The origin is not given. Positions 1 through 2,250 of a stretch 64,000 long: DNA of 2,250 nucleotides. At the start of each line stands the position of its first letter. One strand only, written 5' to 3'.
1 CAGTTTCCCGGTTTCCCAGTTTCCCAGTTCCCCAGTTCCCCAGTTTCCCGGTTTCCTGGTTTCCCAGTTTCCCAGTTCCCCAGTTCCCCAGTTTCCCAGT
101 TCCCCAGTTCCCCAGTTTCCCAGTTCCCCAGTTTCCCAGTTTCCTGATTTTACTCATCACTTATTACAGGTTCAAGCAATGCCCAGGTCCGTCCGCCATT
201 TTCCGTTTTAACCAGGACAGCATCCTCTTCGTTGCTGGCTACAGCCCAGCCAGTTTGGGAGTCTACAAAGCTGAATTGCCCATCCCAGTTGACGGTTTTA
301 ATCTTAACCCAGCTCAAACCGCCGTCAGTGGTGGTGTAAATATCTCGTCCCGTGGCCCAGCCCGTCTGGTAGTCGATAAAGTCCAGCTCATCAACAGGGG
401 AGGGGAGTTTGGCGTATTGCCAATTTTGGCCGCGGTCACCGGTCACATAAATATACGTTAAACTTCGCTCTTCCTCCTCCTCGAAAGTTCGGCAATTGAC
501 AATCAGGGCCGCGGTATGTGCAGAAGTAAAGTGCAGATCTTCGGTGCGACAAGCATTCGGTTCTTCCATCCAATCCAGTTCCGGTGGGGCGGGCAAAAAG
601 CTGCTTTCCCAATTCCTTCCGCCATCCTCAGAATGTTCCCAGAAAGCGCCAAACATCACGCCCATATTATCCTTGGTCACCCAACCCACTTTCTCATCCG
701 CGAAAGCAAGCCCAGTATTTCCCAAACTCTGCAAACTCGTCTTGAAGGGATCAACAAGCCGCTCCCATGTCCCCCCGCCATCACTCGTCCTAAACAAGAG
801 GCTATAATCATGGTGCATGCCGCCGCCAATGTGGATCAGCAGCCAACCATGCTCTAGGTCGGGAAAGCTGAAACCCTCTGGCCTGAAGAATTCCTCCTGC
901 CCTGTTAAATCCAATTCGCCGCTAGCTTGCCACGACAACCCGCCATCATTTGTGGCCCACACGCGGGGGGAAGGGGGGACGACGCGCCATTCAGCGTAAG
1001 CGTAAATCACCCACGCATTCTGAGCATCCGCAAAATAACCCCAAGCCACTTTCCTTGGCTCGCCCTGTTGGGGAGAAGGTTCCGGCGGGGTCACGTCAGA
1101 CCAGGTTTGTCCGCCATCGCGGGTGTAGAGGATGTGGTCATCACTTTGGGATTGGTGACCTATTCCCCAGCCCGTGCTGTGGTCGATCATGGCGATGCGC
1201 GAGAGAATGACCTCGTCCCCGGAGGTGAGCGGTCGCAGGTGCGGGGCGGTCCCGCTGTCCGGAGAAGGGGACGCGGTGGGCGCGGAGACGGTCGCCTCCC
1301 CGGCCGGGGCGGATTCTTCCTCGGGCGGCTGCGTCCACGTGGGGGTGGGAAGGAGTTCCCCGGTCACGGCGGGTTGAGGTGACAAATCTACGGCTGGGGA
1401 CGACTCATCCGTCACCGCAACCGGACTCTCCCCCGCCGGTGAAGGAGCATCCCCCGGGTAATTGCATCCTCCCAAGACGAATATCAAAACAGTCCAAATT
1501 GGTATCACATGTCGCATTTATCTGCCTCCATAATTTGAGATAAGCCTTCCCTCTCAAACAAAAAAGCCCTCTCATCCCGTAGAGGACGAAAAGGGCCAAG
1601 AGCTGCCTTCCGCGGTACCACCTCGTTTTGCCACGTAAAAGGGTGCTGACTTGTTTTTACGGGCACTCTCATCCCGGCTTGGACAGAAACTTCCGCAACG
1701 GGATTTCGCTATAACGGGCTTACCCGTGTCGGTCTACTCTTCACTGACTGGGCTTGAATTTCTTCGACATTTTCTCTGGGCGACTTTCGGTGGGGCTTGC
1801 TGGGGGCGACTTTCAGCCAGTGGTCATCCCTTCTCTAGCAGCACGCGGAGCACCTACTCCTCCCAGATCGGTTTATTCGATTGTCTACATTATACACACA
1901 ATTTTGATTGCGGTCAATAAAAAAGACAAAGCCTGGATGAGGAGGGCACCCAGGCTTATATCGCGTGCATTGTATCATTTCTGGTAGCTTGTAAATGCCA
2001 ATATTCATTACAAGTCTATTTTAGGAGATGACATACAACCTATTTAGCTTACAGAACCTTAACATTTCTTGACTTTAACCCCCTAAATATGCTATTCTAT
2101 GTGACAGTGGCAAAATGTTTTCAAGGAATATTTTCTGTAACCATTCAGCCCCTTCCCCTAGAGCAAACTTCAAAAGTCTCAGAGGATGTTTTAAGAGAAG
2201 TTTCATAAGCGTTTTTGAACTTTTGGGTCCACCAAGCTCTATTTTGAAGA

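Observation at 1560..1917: Complete Val-type T-box leader controlling a BNR-repeat lipoprotein gene instead of an aaRS or amino-acid gene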

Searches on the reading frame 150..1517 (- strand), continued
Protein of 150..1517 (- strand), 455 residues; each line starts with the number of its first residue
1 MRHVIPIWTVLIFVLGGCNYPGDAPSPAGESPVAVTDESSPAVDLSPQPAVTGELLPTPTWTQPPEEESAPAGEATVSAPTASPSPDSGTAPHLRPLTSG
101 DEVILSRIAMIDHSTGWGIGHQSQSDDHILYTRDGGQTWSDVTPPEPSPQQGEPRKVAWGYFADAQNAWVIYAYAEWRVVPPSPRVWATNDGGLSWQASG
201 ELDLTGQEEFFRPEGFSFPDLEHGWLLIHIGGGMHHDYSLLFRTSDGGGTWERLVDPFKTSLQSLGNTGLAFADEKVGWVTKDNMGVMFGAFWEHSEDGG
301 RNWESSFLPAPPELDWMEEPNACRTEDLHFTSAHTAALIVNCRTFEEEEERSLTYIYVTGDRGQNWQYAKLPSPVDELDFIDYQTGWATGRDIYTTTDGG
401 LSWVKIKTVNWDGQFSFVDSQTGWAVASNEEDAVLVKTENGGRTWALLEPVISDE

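Call 70: search_protein_families(library=pfam, proteins=[L017:1138-3555:+, L017:3673-4287:+, L022:1939-3390:+, L022:4920-5324:+], max_evalue=0.001)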
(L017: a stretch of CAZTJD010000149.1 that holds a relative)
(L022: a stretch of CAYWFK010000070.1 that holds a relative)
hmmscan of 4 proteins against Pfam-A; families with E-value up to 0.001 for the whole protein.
L017:1138-3555:+ (805 aa): 3 families
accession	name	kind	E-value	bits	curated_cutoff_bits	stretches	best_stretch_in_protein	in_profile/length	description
PF01368.27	DHH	-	4.8e-23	82.2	28.1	1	78-251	1-125/125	DHH family, N-terminal domain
PF17768.7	RecJ_OB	-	9.6e-21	74.3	27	1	479-585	1-107/107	RecJ OB domain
PF02272.25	DHHA1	-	2.9e-16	60.2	25.9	1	371-465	3-101/102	DHHA1 domain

L017:3673-4287:+ (204 aa): 3 families
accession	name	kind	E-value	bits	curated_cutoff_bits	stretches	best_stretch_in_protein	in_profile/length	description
PF04140.19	ICMT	-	9.3e-14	52.1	24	1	91-179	4-94/95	Isoprenylcysteine carboxyl methyltransferase (ICMT) family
PF04191.18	PEMT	-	3.6e-12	47.1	25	1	85-185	3-105/105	Phospholipid methyltransferase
PF06966.17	DUF1295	-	0.00038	20.4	20.4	1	82-193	118-235/235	Protein of unknown function (DUF1295)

L022:1939-3390:+ (483 aa): 2 families
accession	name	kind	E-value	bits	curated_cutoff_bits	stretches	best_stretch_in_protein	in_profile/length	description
PF00128.31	Alpha-amylase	-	1.7e-69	235.6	22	1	34-374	1-391/446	Alpha amylase, catalytic domain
PF16657.11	Malt_amylase_C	-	0.00025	21.5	27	1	404-476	3-70/75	Maltogenic Amylase, C-terminal domain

L022:4920-5324:+ (134 aa): 0 families

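Call 71: find_encoding_contigs(protein=P0003, flank=5000, max_places=2)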
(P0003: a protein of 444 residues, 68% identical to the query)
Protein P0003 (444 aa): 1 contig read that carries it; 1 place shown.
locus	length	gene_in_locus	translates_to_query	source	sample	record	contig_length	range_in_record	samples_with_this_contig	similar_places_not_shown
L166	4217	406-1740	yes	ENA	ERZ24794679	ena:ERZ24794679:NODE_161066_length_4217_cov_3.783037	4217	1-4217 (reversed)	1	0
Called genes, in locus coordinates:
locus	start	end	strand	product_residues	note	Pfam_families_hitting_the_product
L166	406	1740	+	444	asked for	PF14870:PSII_BNR (faint), PF15902:Sortilin-Vps10 (faint), PF02012:BNR (faint)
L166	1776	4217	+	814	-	?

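Call 72: find_encoding_contigs(protein=P0005, flank=5000, max_places=2)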
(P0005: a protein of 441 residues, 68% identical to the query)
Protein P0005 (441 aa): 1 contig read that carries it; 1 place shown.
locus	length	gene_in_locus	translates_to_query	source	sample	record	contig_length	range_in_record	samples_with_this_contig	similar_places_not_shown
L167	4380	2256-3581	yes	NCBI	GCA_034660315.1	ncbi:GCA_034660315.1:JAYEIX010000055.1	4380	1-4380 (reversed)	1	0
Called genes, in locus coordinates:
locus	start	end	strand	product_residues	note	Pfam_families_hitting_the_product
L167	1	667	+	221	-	PF02660:G3P_acyltransf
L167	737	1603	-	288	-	PF00753:Lactamase_B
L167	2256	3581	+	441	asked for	PF14870:PSII_BNR (faint), PF15902:Sortilin-Vps10 (faint), PF02012:BNR (faint)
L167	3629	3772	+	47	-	-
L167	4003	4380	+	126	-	?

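Call 73: find_encoding_contigs(protein=P0004, flank=5000, max_places=2)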
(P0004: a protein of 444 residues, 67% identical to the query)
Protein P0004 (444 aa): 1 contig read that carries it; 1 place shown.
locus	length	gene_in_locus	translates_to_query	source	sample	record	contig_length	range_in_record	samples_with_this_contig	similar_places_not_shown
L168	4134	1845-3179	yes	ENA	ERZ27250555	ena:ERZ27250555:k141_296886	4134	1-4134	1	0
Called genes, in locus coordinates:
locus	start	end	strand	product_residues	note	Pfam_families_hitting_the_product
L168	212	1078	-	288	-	PF00753:Lactamase_B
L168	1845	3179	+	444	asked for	PF13088:BNR_2 (faint), PF14870:PSII_BNR (faint), PF15902:Sortilin-Vps10 (faint), PF02012:BNR (faint)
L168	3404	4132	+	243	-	?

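Call 75: search_protein_families(library=pfam, proteins=[L167:4003-4380:+, L167:3629-3772:+, L086:798-1298:+], max_evalue=0.01)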
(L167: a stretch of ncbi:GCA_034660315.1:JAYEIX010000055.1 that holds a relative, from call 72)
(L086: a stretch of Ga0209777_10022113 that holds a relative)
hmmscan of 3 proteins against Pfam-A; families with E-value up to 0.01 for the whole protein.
L167:4003-4380:+ (126 aa): 1 family
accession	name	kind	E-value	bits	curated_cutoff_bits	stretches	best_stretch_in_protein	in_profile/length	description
PF01939.22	NucS_C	-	0.00065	20.1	24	1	43-100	11-67/124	Endonuclease NucS C-terminal domain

L167:3629-3772:+ (47 aa): 0 families

L086:798-1298:+ (166 aa): 1 family
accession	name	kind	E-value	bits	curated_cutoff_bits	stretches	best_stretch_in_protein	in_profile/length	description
PF12867.12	DinB_2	-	0.00022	22.1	24.8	1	11-146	2-127/128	DinB superfamily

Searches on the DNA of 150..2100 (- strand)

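Call 4: search_rna_families(source=window, start=1400, end=2100, threshold=evalue, max_evalue=10, show_alignments=5)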
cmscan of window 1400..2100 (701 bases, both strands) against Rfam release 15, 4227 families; matches with E-value up to 10: 5.
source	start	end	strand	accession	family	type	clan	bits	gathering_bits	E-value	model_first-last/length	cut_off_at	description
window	1579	1873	-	RF00230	T-box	Cis-reg; leader;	-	56.2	93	1.6e-11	1-219/219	no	T-box leader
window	1561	1604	-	RF02438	SpF51_sRNA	Gene; sRNA;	-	16.3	50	4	1-45/45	no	Streptococcus sRNA SpF51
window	1712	1772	-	RF01143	sR16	Gene; snRNA; snoRNA; CD-box;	-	14.5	70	4.7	1-53/53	no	Small nucleolar RNA sR16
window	1556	1601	+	RF00736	mir-320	Gene; miRNA;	-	14.4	55.5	3.1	1-76/76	no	mir-320 microRNA precursor family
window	1498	1568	-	RF02207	WT1-AS_5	Gene; lncRNA;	-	11.7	80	4.3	1-79/79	no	WT1 antisense RNA conserved region 5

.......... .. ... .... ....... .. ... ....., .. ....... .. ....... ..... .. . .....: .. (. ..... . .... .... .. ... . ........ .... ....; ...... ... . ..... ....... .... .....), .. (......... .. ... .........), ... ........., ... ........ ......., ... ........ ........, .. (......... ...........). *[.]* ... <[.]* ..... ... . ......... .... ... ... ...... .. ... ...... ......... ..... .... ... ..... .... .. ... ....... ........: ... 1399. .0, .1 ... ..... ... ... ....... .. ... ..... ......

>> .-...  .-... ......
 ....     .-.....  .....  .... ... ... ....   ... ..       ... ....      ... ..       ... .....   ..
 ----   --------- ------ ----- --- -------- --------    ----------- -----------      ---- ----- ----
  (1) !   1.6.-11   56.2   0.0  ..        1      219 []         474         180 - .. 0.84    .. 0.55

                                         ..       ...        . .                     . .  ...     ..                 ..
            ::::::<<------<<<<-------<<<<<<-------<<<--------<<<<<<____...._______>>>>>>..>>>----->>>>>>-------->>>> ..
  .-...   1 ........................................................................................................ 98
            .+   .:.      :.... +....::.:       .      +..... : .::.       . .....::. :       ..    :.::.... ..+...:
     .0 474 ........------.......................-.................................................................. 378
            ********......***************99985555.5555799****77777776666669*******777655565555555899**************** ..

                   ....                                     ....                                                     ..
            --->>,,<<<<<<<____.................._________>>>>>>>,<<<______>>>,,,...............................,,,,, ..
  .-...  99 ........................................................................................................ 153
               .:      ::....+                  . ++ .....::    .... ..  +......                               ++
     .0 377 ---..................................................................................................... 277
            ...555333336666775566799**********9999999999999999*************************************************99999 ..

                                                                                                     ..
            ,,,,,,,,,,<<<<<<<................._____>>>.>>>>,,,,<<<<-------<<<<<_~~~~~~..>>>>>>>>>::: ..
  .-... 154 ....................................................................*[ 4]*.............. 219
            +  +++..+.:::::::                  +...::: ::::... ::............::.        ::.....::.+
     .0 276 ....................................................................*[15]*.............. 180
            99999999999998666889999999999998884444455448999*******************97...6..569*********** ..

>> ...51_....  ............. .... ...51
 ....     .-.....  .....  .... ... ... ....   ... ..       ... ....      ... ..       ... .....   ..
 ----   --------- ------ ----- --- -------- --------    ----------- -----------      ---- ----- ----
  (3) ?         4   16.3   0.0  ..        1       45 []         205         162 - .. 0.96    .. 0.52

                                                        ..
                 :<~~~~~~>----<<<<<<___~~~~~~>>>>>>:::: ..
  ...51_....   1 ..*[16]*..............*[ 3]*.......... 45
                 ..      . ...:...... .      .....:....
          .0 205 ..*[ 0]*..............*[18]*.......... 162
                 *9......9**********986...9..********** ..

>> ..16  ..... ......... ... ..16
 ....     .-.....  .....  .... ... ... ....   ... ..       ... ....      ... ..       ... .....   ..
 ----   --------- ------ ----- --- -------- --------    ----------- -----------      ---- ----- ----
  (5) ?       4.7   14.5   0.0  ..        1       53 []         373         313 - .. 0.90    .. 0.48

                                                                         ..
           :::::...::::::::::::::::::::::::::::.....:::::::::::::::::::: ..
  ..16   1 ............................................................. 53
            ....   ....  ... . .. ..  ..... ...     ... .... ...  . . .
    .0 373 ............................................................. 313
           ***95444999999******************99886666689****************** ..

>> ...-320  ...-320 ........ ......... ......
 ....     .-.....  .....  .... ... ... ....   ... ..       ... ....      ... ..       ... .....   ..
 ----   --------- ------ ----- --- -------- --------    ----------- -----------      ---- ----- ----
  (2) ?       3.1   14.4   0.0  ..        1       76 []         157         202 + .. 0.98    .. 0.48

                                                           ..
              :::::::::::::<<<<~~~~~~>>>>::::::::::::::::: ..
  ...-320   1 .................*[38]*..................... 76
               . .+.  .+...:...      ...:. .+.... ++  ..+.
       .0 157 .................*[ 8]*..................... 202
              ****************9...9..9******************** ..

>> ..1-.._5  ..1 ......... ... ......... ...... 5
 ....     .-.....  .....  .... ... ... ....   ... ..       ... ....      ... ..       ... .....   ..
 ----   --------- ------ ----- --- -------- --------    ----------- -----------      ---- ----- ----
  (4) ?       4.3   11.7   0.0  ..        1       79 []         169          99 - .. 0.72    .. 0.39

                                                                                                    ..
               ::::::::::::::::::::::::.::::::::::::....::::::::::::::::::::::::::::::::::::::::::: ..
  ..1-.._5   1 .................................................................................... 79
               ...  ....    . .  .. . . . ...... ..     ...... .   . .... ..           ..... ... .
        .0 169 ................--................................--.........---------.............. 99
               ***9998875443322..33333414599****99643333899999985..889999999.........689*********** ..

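Call 14: search_rna_families(sources=[L001, L003, L002, L005], threshold=evalue, max_evalue=0.001, show_alignments=2)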
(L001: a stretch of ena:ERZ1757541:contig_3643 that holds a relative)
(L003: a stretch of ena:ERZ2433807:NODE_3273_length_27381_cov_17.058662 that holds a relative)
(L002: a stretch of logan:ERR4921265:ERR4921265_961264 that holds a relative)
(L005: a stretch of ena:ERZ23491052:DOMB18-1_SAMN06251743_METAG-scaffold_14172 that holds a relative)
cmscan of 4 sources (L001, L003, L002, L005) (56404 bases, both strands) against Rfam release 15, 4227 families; matches with E-value up to 0.001: 4.
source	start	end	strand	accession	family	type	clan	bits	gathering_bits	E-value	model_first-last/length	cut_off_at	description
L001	9682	9963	+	RF00230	T-box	Cis-reg; leader;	-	71.8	93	1.2e-13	1-219/219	no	T-box leader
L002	133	414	+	RF00230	T-box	Cis-reg; leader;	-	71.8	93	1.2e-13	1-219/219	no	T-box leader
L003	9680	9960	+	RF00230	T-box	Cis-reg; leader;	-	68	93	1.2e-12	1-219/219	no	T-box leader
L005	106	386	+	RF00230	T-box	Cis-reg; leader;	-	68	93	1.2e-12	1-219/219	no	T-box leader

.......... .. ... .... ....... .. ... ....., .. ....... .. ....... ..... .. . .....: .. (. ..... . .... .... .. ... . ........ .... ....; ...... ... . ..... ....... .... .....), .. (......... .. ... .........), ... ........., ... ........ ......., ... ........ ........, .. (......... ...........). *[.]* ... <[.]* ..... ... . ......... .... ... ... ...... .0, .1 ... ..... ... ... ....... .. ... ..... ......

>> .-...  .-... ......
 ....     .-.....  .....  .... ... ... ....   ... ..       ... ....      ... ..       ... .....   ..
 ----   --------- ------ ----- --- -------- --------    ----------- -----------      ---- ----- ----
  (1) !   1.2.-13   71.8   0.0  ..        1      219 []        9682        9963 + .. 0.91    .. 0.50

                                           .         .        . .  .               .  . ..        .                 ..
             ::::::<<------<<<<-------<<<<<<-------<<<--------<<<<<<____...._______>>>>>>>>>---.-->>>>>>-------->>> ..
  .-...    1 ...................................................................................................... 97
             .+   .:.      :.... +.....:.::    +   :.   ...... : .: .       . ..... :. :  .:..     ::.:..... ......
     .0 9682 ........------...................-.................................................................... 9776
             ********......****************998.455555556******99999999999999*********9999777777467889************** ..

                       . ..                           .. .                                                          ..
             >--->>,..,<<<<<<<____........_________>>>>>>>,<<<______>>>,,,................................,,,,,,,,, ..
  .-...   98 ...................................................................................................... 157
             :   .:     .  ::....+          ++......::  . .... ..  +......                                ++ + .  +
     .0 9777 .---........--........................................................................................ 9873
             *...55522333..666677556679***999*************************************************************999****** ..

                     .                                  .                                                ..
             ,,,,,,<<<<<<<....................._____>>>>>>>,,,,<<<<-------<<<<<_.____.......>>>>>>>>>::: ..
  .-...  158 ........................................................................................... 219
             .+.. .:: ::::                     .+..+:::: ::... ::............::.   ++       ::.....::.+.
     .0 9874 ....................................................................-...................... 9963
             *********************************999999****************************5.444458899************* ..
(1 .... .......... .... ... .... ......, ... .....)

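Call 25: search_rna_families(sources=[L007, L013, L009, L044, L019, L020, L024], threshold=evalue, max_evalue=0.01, show_alignments=0)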
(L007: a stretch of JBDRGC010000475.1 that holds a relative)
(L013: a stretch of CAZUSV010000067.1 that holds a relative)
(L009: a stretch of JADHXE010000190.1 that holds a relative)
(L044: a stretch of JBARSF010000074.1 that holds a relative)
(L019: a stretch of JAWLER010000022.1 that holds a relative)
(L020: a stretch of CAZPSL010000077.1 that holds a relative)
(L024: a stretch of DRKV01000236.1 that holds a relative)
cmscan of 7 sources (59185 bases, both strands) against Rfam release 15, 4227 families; matches with E-value up to 0.01: 29.
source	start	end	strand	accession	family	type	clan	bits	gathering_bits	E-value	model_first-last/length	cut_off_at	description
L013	3362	3538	-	RF04119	MIR1858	Gene; miRNA;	-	85.1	137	1.5e-13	1-197/197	no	MIR1858 microRNA precursor family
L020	3428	3686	+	RF00230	T-box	Cis-reg; leader;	-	80.7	93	6.6e-16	1-219/219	no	T-box leader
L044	3670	3956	+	RF00230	T-box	Cis-reg; leader;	-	76.6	93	7.7e-15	1-219/219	no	T-box leader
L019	3490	3753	+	RF00230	T-box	Cis-reg; leader;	-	69.7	93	4.6e-13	1-219/219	no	T-box leader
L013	3679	3948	+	RF00230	T-box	Cis-reg; leader;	-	63.4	93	1.8e-11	1-219/219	no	T-box leader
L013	3393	3508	+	RF03206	mir-3102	Gene; miRNA;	-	58.1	61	6.3e-08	1-104/104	no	mir-3102 microRNA precursor family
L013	3391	3506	-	RF03206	mir-3102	Gene; miRNA;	-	58.1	61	6.3e-08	1-104/104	no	mir-3102 microRNA precursor family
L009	2057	2413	+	RF00230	T-box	Cis-reg; leader;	-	54.1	93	4.6e-09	1-219/219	no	T-box leader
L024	3653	3914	+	RF00230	T-box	Cis-reg; leader;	-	51.8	93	1.9e-08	1-219/219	no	T-box leader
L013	3400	3498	+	RF00879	mir-615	Gene; miRNA;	-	47.1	90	8.4e-05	1-85/85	no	mir-615 microRNA precursor family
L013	3401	3499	-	RF00879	mir-615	Gene; miRNA;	-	46.8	90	9.7e-05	1-85/85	no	mir-615 microRNA precursor family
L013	3393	3506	+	RF03964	mir-H1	Gene; miRNA;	-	46.7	97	0.00012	1-85/85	no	mir-H1 microRNA precursor family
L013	3393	3506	-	RF03964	mir-H1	Gene; miRNA;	-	46.5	97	0.00013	1-85/85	no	mir-H1 microRNA precursor family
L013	3400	3499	+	RF04279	mir-H20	Gene; miRNA;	CL00141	43.9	99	7.1e-05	1-82/82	no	mir-H20 microRNA precursor family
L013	3403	3497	-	RF03836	mir-3547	Gene; miRNA;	-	43.2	77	0.00014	1-88/88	no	mir-3547 microRNA precursor family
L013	3400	3499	-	RF04279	mir-H20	Gene; miRNA;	CL00141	42.7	99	0.00014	1-82/82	no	mir-H20 microRNA precursor family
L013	3403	3494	-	RF00772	mir-328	Gene; miRNA;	-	42.1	70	0.0006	1-75/75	no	mir-328 microRNA precursor family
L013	3405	3496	+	RF00772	mir-328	Gene; miRNA;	-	41.8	70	0.00073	1-75/75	no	mir-328 microRNA precursor family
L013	3404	3498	+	RF03499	mir-702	Gene; miRNA;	-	41.7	70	0.00095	1-103/103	no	mir-702 microRNA precursor family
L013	3395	3504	-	RF00942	mir-1224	Gene; miRNA;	-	40.9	105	0.0004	1-86/86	no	mir-1224 microRNA precursor family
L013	3395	3504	+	RF00942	mir-1224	Gene; miRNA;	-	40.9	105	0.0004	1-86/86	no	mir-1224 microRNA precursor family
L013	3389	3510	-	RF03458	mir-766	Gene; miRNA;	-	40.6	110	5.2e-06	1-108/108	no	mir-766 microRNA precursor family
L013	3402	3496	+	RF00802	mir-207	Gene; miRNA;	-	40.5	88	0.00031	1-78/78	no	mir-207 microRNA precursor family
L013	1567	1679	-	RF03672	MIR840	Gene; miRNA;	-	40.5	150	0.00056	1-147/147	no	MIR840 microRNA precursor family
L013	3403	3497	-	RF00802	mir-207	Gene; miRNA;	-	40.4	88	0.00032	1-78/78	no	mir-207 microRNA precursor family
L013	1598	1649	+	RF03747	mir-4536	Gene; miRNA;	-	40.2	76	0.00061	1-88/88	no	mir-4536 microRNA precursor family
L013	1598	1649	-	RF03747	mir-4536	Gene; miRNA;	-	40.2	76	0.00061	1-88/88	no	mir-4536 microRNA precursor family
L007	2269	2463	+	RF00230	T-box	Cis-reg; leader;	-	39.7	93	2.4e-05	1-219/219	no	T-box leader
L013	1597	1650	+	RF04052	mir-466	Gene; miRNA;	-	36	85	0.0022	1-80/80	no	mir-466 microRNA precursor family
